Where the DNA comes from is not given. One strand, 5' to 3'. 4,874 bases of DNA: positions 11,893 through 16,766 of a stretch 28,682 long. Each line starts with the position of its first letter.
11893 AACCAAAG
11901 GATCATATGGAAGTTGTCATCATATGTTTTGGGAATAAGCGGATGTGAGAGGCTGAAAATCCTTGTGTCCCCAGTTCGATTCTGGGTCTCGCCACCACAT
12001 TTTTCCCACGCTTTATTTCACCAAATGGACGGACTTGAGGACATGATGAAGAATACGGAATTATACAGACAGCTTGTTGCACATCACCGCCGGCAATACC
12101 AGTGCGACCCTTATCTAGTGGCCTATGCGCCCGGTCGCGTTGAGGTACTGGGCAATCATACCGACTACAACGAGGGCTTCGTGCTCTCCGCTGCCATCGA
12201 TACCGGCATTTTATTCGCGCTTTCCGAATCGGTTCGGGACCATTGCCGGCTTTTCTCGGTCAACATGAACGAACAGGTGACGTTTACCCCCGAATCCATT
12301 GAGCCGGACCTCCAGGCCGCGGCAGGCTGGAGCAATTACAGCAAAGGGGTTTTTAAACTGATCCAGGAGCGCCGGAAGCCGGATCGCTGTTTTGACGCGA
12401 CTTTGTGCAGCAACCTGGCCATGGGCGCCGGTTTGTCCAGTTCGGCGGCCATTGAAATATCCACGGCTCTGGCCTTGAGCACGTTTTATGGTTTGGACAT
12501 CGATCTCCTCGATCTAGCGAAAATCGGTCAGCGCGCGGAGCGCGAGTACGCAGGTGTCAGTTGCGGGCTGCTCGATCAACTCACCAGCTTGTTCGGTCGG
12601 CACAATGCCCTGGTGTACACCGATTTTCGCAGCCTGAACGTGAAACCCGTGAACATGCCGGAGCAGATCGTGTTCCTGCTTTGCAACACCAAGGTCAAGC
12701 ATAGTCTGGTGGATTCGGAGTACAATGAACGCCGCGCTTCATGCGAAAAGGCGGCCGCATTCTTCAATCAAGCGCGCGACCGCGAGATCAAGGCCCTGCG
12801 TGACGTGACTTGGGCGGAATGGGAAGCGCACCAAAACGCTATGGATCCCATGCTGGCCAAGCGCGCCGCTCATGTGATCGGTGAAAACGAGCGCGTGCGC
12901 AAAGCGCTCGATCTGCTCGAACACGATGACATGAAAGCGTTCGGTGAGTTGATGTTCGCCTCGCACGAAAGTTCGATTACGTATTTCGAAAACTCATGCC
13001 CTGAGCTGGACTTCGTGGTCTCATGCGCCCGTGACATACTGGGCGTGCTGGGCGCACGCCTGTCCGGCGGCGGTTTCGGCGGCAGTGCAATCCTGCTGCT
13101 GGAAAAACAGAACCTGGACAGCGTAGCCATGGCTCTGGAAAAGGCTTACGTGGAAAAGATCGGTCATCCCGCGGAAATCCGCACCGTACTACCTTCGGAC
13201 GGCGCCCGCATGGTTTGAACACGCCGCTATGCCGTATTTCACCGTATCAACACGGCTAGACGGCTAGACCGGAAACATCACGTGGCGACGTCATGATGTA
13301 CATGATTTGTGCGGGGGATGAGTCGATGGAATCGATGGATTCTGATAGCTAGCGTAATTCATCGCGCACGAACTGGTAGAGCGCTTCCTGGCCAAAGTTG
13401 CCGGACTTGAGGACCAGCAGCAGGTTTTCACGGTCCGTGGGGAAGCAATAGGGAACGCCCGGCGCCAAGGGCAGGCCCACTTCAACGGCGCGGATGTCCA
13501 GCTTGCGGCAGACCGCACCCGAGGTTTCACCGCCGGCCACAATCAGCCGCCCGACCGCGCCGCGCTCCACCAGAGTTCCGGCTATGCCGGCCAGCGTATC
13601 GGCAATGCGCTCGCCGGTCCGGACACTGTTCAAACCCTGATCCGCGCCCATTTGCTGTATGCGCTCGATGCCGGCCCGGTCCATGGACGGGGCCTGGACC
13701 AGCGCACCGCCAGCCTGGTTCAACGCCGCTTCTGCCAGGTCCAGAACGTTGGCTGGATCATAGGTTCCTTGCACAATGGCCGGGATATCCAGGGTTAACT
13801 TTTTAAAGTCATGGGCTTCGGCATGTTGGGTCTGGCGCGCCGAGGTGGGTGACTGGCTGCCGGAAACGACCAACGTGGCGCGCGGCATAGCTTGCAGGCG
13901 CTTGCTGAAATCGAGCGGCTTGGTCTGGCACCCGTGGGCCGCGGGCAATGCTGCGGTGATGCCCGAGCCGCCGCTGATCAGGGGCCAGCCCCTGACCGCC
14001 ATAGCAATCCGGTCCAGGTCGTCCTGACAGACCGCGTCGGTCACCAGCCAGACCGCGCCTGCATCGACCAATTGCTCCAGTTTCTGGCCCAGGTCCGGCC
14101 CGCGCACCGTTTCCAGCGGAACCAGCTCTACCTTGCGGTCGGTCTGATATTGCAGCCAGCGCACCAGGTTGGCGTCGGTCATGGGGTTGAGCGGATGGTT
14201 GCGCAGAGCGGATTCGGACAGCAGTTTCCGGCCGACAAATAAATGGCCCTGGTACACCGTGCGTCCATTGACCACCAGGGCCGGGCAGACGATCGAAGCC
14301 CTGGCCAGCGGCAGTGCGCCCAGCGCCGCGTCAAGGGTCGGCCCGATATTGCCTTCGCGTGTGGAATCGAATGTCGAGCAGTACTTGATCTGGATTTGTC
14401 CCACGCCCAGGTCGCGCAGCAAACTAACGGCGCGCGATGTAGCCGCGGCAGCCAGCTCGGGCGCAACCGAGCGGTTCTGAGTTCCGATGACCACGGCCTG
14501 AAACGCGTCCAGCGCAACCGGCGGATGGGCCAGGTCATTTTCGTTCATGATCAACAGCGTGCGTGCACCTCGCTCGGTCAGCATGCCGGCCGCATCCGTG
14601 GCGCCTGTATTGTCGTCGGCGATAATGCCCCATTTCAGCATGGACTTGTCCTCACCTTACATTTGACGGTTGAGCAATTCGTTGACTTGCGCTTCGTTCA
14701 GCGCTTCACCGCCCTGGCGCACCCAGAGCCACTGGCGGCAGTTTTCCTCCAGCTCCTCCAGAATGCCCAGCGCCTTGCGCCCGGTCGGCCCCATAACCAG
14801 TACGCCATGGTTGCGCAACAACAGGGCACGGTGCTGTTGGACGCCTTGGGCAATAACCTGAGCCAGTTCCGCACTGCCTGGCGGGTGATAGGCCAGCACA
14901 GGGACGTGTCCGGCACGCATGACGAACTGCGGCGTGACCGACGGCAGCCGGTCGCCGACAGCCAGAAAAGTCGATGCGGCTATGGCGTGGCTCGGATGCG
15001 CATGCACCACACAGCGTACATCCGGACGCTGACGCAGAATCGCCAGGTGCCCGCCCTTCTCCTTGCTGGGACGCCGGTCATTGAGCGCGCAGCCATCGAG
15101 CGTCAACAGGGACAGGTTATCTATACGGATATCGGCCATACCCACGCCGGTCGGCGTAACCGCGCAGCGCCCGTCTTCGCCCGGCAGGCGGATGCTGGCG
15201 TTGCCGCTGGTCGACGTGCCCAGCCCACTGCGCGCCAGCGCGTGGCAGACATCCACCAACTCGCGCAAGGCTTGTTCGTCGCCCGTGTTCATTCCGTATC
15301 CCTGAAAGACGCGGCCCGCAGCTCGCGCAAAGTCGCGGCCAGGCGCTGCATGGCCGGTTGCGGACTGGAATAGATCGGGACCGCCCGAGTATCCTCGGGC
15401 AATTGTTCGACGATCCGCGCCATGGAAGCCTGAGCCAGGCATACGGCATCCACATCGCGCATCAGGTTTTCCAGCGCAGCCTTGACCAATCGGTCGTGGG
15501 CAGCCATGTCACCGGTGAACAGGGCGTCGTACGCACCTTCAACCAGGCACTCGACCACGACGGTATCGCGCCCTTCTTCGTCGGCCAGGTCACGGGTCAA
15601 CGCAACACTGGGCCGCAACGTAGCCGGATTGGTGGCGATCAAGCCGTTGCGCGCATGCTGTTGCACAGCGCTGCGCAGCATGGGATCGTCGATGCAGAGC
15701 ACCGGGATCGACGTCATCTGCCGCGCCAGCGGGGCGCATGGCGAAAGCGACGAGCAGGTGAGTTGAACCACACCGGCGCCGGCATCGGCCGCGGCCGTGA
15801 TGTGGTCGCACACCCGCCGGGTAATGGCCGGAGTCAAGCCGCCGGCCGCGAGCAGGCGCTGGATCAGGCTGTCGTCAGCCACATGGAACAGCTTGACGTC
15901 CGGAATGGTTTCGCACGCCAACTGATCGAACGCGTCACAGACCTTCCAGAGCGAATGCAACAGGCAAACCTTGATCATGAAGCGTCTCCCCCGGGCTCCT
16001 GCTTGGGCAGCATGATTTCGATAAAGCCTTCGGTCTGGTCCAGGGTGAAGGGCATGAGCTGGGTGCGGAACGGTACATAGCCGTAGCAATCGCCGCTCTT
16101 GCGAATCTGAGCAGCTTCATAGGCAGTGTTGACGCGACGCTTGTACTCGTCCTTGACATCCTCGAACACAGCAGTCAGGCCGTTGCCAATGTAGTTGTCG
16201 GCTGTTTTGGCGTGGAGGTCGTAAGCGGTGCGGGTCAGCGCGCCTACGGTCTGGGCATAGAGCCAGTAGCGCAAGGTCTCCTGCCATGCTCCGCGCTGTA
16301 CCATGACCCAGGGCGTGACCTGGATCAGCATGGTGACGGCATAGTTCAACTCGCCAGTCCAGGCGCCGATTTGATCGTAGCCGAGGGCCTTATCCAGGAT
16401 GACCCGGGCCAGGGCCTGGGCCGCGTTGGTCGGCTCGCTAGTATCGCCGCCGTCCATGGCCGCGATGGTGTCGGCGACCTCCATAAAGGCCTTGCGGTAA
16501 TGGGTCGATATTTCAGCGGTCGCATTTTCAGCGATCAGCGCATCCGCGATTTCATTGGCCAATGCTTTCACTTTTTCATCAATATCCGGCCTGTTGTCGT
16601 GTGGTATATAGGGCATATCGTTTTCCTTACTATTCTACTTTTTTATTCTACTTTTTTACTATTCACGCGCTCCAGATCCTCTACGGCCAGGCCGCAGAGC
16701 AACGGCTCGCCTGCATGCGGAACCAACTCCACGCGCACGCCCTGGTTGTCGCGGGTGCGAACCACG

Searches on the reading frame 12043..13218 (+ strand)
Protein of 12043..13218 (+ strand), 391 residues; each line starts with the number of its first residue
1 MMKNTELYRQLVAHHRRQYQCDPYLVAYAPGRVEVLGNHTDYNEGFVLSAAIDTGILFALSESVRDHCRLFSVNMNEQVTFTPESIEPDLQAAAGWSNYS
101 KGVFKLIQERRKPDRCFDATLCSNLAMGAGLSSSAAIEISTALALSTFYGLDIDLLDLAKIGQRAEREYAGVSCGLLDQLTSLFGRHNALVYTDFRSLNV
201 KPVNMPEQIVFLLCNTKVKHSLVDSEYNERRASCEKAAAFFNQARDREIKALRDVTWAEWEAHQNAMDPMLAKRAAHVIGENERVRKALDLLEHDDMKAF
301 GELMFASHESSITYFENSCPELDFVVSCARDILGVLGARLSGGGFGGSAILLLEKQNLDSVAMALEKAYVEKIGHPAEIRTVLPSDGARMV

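Call 9: search_protein_families(library=pfam, proteins=[window:12043-13218:+], max_evalue=0.01)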
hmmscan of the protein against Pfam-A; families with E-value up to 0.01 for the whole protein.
window:12043-13218:+ (391 aa): 3 families
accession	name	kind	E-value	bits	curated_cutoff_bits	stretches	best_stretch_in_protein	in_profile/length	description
PF00288.32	GHMP_kinases_N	-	4.4e-18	65.7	22.3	1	98-185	1-86/87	GHMP kinases N terminal domain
PF10509.15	GalKase_gal_bdg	-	1.5e-16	60.1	23.1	1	14-61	2-48/49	Galactokinase galactose-binding signature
PF08544.19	GHMP_kinases_C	-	7.1e-12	46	21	1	289-369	2-83/85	GHMP kinases C terminal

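Call 21: find_related_loci(query=window:12043-13218:+, collection=genome_contigs, flank=10000)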
Query window:12043-13218:+ (391 aa) in genome_contigs; peptide patterns used: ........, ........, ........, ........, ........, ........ (x = any residue, [..] = any of these).
91 stretches matched a pattern; 2 encode a relative of the query (tblastn E <= 1e-3); 2 distinct loci.
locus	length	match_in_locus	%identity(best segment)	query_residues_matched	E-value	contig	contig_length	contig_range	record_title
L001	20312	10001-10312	26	71-174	1e-7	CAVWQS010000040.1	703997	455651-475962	MAG: uncultured Alphaproteobacteria bacterium isolate MFD04967.bin.1.181 genome assembly, contig: contig_8954, whole gen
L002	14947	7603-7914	26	71-174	2e-7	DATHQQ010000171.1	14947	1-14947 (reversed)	MAG TPA_asm: Verrucomicrobiia bacterium isolate SMAG_U12743 k141_691269, whole genome shotgun sequence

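Call 34: find_homologous_proteins(query=window:12043-13218:+, max_evalue=1e-20)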
Query window:12043-13218:+ (391 aa): 7942 proteins with E <= 1e-20 among 8000 candidates; the best 120 are listed.
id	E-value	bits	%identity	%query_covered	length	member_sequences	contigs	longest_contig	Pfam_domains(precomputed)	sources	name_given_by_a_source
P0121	8.3e-260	879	100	100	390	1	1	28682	PF10509.16,PF00288.33,PF08544.19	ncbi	-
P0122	3.5e-131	455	55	98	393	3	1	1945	PF10509.16,PF00288.33,PF08544.19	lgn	-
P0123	1.1e-130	454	55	98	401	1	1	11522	PF10509.16,PF00288.33,PF08544.19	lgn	-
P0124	1.2e-130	454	55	98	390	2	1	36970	PF10509.16,PF00288.33,PF08544.19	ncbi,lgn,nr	ncbi:MAG: galactokinase [Candidatus Aminicenantes bacterium]|nr:galactokinase [Candidatus Aminicenan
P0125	1.8e-129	450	54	100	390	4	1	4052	PF10509.16,PF00288.33,PF08544.19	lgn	-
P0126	1.9e-129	450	56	98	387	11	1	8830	PF10509.16,PF00288.33,PF08544.19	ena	-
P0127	7.1e-129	448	55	98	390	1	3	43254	PF10509.16,PF00288.33,PF08544.19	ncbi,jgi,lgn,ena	-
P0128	1.3e-128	447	53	100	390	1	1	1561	PF10509.16,PF00288.33,PF08544.19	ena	-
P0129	1.3e-128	447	55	98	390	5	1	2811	PF10509.16,PF00288.33,PF08544.19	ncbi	-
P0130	1.3e-128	447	54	100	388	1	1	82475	PF10509.16,PF00288.33,PF08544.19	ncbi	ncbi:galactokinase [Verrucomicrobiota bacterium]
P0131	2.0e-128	446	55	98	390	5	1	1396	PF10509.16,PF00288.33,PF08544.19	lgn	-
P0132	5.2e-128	445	55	98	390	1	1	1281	PF10509.16,PF00288.33,PF08544.19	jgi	jgi:galactokinase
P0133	5.3e-128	445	55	98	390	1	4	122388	PF10509.16,PF00288.33,PF08544.19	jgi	jgi:galactokinase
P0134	1.6e-127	443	54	100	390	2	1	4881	PF10509.16,PF00288.33,PF08544.19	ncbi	-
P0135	9.8e-127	441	55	99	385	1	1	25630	PF10509.16,PF00288.33,PF08544.19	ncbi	-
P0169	2.9e-123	429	53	100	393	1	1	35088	PF10509.16,PF00288.33,PF08544.19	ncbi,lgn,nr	ncbi:MAG: galactokinase [Kiritimatiellae bacterium]|nr:galactokinase [Kiritimatiellia bacterium]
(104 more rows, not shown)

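Call 57: find_encoding_contigs(protein=P0130, flank=5000, max_places=2)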
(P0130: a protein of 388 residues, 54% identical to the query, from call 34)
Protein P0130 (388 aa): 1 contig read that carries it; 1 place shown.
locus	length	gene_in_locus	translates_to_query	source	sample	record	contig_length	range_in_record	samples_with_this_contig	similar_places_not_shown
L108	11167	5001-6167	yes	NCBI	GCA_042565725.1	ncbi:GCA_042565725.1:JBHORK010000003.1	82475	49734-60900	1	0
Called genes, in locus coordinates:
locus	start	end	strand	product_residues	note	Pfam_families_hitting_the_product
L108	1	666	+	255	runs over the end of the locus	PF01061:ABC2_membrane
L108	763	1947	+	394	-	PF00005:ABC_tran, PF14524:Wzt_C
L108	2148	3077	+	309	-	PF02749:QRPTase_N, PF01729:QRPTase_C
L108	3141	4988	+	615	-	PF00474:SSF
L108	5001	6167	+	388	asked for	PF10509:GalKase_gal_bdg, PF00288:GHMP_kinases_N, PF08544:GHMP_kinases_C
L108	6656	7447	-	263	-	PF05336:rhaM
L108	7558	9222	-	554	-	PF00474:SSF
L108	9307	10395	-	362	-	-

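Call 58: find_encoding_contigs(protein=P0169, flank=5000, max_places=2)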
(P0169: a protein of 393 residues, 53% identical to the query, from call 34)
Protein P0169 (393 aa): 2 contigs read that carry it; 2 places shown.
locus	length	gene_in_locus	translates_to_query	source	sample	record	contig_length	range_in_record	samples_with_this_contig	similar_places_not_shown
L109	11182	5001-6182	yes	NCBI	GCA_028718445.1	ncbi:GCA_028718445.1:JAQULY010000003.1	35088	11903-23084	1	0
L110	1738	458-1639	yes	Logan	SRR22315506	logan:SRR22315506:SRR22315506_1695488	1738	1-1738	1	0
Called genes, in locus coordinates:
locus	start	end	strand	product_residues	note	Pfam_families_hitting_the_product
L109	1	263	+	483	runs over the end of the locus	PF13229:Beta_helix (faint)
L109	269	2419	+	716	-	PF25788:Ig_Rha78A_N, PF17389:Bac_rhamnosid6H, PF17390:Bac_rhamnosid_C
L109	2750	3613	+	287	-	PF00892:EamA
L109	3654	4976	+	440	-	PF02878:PGM_PMM_I, PF02879:PGM_PMM_II, PF02880:PGM_PMM_III, PF00408:PGM_PMM_IV (weak)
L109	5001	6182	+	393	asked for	PF10509:GalKase_gal_bdg, PF00288:GHMP_kinases_N, PF08544:GHMP_kinases_C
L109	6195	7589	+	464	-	PF01336:tRNA_anti-codon, PF00152:tRNA-synt_2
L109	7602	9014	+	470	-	PF00753:Lactamase_B, PF12706:Lactamase_B_2, PF16661:Lactamase_B_6, PF10996:Beta-Casp, PF07521:RMMBL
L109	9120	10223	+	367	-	PF00005:ABC_tran, PF13304:AAA_21 (faint), PF17912:OB_MalK, PF08402:TOBE_2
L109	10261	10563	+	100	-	-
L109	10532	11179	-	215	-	PF01725:Ham1p_like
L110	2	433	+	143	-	?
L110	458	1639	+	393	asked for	PF10509:GalKase_gal_bdg, PF00288:GHMP_kinases_N, PF08544:GHMP_kinases_C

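Call 59: find_encoding_contigs(protein=P0124, flank=5000, max_places=2)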
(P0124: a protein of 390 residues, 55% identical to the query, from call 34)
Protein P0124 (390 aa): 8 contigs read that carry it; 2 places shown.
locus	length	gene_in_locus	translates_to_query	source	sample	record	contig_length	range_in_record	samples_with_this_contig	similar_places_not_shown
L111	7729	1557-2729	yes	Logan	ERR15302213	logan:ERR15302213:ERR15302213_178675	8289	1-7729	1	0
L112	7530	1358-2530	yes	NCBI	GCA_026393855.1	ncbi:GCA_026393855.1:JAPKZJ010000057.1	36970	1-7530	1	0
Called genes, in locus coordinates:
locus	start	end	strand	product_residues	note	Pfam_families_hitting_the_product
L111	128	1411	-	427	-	PF01743:PolyA_pol, PF12627:PolyA_pol_RNAbd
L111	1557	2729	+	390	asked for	PF10509:GalKase_gal_bdg, PF00288:GHMP_kinases_N, PF08544:GHMP_kinases_C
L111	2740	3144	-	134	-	-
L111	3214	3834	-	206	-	PF01205:Impact_N, PF09186:DUF1949 (weak)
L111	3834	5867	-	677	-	PF26550:Tricorn_2nd (weak), PF26549:Tricorn_N, PF26550:Tricorn_2nd (weak), PF26549:Tricorn_N, PF07676:PD40, PF26549:Tricorn_N (weak), PF00326:Peptidase_S9, PF01738:DLH, +5 more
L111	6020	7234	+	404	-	PF00083:Sugar_tr (faint), PF07690:MFS_1, PF12832:MFS_1_like (faint), PF07690:MFS_1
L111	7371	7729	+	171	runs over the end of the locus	PF04972:BON (faint)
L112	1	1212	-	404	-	PF01743:PolyA_pol, PF12627:PolyA_pol_RNAbd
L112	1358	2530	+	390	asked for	PF10509:GalKase_gal_bdg, PF00288:GHMP_kinases_N, PF08544:GHMP_kinases_C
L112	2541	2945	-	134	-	-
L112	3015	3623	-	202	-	PF01205:Impact_N, PF09186:DUF1949 (weak)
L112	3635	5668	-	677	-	PF26550:Tricorn_2nd (weak), PF26549:Tricorn_N, PF26550:Tricorn_2nd (weak), PF26549:Tricorn_N, PF07676:PD40, PF26549:Tricorn_N (weak), PF00326:Peptidase_S9, PF01738:DLH, +5 more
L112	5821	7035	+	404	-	PF00083:Sugar_tr (faint), PF07690:MFS_1, PF12832:MFS_1_like (faint), PF07690:MFS_1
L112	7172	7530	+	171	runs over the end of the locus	PF04972:BON (faint)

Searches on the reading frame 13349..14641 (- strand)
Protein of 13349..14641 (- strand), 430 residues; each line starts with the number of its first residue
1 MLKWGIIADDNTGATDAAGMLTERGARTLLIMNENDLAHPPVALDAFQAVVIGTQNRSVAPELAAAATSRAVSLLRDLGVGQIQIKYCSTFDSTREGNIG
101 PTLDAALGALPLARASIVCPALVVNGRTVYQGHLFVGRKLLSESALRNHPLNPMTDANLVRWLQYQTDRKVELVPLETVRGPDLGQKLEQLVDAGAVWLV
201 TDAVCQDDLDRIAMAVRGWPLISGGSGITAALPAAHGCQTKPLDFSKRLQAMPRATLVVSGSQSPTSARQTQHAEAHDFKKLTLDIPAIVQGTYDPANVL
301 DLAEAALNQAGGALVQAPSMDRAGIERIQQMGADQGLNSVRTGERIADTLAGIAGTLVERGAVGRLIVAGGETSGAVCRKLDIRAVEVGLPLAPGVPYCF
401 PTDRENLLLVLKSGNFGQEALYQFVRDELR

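Call 9: search_protein_families(library=pfam, proteins=[window:13349-14641:-], max_evalue=0.01)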
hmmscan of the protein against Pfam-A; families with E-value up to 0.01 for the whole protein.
window:13349-14641:- (430 aa): 3 families
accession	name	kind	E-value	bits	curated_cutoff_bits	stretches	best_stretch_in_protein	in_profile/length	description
PF07005.16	SBD_N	-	1.4e-60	205.3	25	1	5-232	2-230/230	Sugar-binding N-terminal domain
PF17042.10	NBD_C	-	7.1e-33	114.9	28.3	1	257-420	1-166/168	Nucleotide-binding C-terminal domain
PF13768.12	VWA_3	-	0.008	16.7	27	0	196-305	48-148/155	von Willebrand factor type A domain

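Call 66: search_protein_families(library=ncbifam, proteins=[window:13349-14641:-], max_evalue=0.001)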
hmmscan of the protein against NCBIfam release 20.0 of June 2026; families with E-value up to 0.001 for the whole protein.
window:13349-14641:- (430 aa): 3 families
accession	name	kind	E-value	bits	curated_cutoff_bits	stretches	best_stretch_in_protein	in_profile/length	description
NF043035.1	OxoTetrKin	equivalog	1.8e-106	356.5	350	1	4-423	2-414/418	3-oxo-tetronate kinase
NF047819.1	ThrnKinDtnkGamma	equivalog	2.6e-48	164.9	450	1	6-420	5-407/422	D-threonate kinase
NF042436.1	OxoIsoapKin_OiaK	equivalog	3.6e-47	161.1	700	1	8-427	15-451/451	3-oxo-isoapionate kinase OiaK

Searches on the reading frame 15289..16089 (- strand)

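Call 9: search_protein_families(library=pfam, proteins=[window:15289-16089:-], max_evalue=0.01)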
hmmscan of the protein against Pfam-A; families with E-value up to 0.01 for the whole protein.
window:15289-16089:- (266 aa): 1 family
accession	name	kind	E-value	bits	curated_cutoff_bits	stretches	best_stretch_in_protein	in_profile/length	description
PF01177.27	Asp_Glu_race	-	2.2e-13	50.9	31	1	56-247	18-208/211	Asp/Glu/Hydantoin racemase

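Call 66: search_protein_families(library=ncbifam, proteins=[window:15289-16089:-], max_evalue=0.001)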
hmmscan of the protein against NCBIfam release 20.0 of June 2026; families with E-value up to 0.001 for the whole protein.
window:15289-16089:- (266 aa): 0 families

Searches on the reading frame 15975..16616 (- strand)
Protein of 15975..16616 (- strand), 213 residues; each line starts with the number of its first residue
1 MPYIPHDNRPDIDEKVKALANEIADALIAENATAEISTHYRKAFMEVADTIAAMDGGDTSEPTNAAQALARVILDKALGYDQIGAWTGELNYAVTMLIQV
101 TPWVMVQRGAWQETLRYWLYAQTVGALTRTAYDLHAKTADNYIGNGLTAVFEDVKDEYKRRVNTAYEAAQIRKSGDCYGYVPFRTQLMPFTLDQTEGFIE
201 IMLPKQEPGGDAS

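Call 9: search_protein_families(library=pfam, proteins=[window:15975-16616:-], max_evalue=0.01)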
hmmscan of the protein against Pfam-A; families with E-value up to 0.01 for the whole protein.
window:15975-16616:- (213 aa): 1 family
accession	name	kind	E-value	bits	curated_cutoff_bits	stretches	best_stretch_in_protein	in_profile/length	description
PF21840.1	DUF6899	-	7.3e-17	62.2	27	1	1-176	1-84/85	Domain of unknown function (DUF6899)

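Call 65: search_protein_families(library=phrogs, proteins=[window:15975-16616:-], max_evalue=0.01)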
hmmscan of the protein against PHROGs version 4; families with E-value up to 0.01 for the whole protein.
window:15975-16616:- (213 aa): 0 families
